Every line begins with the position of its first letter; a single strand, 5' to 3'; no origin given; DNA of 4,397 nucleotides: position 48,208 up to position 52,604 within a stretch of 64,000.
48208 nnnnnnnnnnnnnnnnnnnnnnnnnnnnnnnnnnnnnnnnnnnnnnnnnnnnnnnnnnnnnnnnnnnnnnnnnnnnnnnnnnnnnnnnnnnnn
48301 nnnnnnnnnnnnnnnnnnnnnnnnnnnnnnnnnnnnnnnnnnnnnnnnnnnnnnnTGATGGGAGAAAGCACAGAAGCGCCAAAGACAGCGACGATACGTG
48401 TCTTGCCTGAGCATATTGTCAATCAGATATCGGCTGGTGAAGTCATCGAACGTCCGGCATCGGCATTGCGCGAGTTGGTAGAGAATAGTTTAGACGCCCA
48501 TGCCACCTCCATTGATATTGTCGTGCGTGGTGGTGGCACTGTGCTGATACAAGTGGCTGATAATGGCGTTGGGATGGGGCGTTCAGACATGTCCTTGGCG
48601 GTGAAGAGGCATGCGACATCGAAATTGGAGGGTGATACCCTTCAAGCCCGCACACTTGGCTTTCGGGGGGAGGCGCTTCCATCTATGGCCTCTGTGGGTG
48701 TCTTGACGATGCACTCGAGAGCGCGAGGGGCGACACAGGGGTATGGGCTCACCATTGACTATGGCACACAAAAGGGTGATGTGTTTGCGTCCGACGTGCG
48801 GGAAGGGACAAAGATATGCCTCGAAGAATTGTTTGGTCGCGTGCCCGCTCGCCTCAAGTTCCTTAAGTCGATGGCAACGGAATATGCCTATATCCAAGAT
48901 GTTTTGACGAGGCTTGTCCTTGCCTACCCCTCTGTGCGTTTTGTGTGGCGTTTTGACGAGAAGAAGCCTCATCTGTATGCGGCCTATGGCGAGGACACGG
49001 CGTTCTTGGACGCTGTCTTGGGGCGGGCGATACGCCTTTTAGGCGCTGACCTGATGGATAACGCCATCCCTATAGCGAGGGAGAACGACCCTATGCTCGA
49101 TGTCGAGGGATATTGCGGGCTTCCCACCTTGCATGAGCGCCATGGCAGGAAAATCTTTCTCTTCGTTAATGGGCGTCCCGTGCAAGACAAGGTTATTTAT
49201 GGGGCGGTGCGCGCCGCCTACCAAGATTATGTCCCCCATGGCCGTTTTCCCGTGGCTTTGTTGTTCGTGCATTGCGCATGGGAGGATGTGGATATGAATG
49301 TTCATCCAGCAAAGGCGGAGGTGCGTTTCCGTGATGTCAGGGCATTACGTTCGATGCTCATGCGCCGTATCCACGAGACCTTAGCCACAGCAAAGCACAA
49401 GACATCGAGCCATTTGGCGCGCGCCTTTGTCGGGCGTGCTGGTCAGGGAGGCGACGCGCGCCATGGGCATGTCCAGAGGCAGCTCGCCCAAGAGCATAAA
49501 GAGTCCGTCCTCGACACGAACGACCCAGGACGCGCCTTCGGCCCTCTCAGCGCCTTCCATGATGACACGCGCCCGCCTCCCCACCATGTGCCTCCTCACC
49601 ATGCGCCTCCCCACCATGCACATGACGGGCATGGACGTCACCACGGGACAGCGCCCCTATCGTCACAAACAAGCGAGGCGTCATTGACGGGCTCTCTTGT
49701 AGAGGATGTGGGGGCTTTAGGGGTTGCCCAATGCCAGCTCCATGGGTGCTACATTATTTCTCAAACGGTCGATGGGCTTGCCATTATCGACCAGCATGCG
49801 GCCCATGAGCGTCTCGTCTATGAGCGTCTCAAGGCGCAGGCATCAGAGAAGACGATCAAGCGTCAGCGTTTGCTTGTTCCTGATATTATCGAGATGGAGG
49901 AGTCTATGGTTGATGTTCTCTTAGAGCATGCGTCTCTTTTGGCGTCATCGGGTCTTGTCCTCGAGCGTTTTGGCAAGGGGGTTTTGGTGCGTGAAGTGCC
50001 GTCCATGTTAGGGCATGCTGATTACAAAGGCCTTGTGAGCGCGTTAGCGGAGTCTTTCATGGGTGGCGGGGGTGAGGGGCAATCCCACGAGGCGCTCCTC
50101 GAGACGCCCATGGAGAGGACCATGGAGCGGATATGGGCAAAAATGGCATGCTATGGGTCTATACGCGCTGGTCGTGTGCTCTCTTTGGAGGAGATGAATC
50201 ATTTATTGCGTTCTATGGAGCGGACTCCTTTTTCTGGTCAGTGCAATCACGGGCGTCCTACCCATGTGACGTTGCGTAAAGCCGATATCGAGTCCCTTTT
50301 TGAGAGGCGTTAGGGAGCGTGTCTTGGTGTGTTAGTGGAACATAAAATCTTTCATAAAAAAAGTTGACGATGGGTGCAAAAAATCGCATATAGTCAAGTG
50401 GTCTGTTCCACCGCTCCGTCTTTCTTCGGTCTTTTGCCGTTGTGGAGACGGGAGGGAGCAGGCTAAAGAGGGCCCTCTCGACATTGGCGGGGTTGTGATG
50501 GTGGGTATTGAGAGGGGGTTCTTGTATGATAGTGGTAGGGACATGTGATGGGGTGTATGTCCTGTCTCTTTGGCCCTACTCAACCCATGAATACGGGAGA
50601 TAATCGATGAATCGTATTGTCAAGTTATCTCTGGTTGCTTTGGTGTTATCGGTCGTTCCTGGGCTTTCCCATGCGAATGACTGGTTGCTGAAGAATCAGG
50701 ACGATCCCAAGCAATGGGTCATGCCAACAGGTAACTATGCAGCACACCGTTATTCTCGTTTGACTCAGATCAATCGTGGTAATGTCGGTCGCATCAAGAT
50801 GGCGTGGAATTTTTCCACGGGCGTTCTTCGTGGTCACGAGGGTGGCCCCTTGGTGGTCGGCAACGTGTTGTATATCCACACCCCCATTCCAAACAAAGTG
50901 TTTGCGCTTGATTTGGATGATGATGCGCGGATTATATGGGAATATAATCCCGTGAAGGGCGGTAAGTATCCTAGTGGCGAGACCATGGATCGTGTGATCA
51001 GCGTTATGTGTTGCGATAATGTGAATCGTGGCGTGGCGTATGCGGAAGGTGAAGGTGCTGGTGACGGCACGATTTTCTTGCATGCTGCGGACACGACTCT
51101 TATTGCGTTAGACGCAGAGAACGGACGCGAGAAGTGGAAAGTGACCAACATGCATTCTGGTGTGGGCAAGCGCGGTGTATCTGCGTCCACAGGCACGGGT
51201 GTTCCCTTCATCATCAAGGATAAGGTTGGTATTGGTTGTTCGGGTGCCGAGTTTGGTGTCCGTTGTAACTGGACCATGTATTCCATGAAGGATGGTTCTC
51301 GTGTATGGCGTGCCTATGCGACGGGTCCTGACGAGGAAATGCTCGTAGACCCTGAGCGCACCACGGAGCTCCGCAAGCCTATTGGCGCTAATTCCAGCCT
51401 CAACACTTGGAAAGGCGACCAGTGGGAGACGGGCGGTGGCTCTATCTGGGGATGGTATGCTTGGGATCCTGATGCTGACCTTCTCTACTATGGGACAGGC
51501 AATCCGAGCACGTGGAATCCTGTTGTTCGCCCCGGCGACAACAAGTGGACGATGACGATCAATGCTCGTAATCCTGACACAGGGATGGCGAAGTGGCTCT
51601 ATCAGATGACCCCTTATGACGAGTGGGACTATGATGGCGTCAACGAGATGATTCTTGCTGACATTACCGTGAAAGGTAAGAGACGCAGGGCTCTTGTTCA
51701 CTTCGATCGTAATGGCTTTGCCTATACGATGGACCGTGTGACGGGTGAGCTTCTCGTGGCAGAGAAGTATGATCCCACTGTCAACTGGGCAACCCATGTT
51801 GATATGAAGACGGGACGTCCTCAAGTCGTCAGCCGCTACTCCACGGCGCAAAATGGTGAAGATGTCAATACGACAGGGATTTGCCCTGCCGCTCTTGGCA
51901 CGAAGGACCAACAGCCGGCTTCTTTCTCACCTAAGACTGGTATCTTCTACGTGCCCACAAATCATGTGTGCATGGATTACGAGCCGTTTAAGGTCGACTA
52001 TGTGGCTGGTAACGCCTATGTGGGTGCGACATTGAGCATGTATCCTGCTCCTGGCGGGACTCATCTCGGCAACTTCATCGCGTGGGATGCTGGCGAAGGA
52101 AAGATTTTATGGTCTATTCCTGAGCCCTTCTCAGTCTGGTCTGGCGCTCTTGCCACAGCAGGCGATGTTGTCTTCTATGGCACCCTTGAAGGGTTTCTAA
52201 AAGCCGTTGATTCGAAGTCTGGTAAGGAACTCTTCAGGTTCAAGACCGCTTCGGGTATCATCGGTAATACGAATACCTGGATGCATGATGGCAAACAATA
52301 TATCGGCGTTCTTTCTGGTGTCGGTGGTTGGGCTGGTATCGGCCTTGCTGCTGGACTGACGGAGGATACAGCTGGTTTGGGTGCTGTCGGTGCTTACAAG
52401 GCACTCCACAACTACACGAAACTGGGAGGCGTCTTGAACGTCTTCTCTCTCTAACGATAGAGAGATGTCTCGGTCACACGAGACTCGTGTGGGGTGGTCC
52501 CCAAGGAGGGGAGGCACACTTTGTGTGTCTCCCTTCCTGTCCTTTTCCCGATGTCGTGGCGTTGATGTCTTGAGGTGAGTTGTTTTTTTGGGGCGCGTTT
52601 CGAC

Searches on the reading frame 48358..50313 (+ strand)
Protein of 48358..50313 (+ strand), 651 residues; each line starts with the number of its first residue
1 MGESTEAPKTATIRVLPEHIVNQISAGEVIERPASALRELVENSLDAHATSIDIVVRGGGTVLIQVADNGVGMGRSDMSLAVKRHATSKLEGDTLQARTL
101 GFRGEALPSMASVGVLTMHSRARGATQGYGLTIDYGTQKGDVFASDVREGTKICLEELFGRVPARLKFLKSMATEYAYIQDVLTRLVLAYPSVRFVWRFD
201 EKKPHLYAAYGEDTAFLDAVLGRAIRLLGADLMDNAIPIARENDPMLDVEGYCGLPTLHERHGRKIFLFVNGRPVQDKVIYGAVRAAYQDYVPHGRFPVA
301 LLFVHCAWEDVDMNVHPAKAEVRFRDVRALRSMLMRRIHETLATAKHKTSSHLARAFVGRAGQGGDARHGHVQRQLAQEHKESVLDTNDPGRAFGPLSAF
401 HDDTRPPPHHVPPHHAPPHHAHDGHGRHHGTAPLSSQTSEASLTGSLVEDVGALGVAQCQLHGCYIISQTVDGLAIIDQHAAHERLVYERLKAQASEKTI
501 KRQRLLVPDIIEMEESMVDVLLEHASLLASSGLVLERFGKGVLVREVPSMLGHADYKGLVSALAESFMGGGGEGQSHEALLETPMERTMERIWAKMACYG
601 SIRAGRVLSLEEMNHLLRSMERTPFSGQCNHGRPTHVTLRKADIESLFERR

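Call 80: search_protein_families(library=ncbifam, proteins=[window:48358-50313:+], max_evalue=1e-10)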
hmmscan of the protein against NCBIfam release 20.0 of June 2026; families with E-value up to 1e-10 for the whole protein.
window:48358-50313:+ (651 aa): 8 families
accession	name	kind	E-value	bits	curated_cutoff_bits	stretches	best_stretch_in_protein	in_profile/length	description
NF000953.0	PRK00095.2-4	equivalog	4e-199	663.5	693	1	12-651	2-611/611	DNA mismatch repair endonuclease MutL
NF000952.0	PRK00095.2-2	subfamily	3.1e-163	544.6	840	1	12-651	2-623/623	DNA mismatch repair endonuclease MutL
NF000949.0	PRK00095.1-2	equivalog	4.1e-154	515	750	1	10-650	4-632/634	DNA mismatch repair endonuclease MutL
TIGR00585.2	mutl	equivalog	6.7e-141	470.9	180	1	13-566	1-552/555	DNA mismatch repair endonuclease MutL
NF000950.0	PRK00095.1-3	equivalog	1.1e-110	370.9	756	2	12-345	3-328/641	DNA mismatch repair endonuclease MutL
NF000948.0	PRK00095.1-1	equivalog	4.3e-87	293.5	701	1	12-566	2-557/625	DNA mismatch repair endonuclease MutL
NF000951.0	PRK00095.2-1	equivalog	9.4e-82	275.4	391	2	11-351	3-341/559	DNA mismatch repair endonuclease MutL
NF000954.0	PRK00095.2-5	equivalog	1.4e-66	225.1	937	1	11-346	5-332/588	DNA mismatch repair endonuclease MutL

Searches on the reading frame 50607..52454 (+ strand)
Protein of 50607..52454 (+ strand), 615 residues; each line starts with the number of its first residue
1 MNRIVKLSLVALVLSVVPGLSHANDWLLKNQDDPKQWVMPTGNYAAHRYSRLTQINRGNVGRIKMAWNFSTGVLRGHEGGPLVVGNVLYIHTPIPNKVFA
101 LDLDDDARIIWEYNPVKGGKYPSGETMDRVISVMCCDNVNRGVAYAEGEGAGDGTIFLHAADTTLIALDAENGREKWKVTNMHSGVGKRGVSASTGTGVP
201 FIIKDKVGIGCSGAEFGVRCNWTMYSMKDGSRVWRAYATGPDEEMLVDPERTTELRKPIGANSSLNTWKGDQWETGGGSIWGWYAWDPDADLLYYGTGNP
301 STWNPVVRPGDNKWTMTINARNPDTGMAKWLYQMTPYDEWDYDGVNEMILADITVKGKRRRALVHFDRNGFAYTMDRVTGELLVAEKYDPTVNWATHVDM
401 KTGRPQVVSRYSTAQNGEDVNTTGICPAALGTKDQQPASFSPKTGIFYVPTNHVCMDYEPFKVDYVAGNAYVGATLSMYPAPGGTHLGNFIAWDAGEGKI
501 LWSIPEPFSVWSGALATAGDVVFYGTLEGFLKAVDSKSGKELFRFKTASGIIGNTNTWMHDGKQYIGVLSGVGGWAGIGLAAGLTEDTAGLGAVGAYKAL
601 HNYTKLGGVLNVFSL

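Call 80: search_protein_families(library=ncbifam, proteins=[window:50607-52454:+], max_evalue=1e-10)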
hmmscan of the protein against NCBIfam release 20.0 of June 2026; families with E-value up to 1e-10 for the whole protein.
window:50607-52454:+ (615 aa): 3 families
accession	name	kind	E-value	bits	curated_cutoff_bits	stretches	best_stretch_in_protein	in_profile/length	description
TIGR03075.1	PQQ_enz_alc_DH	subfamily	3.3e-205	682.7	480.05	1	22-574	6-530/530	PQQ-dependent dehydrogenase, methanol/ethanol family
TIGR04528.1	acido_non_PQQ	subfamily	9.4e-79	265.4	650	1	35-571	4-485/493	acido-empty-quinoprotein group A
TIGR03074.1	PQQ_membr_DH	subfamily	8.9e-40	136.3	832.65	1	29-410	149-527/783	membrane-bound PQQ-dependent dehydrogenase, glucose/quinate/shikimate family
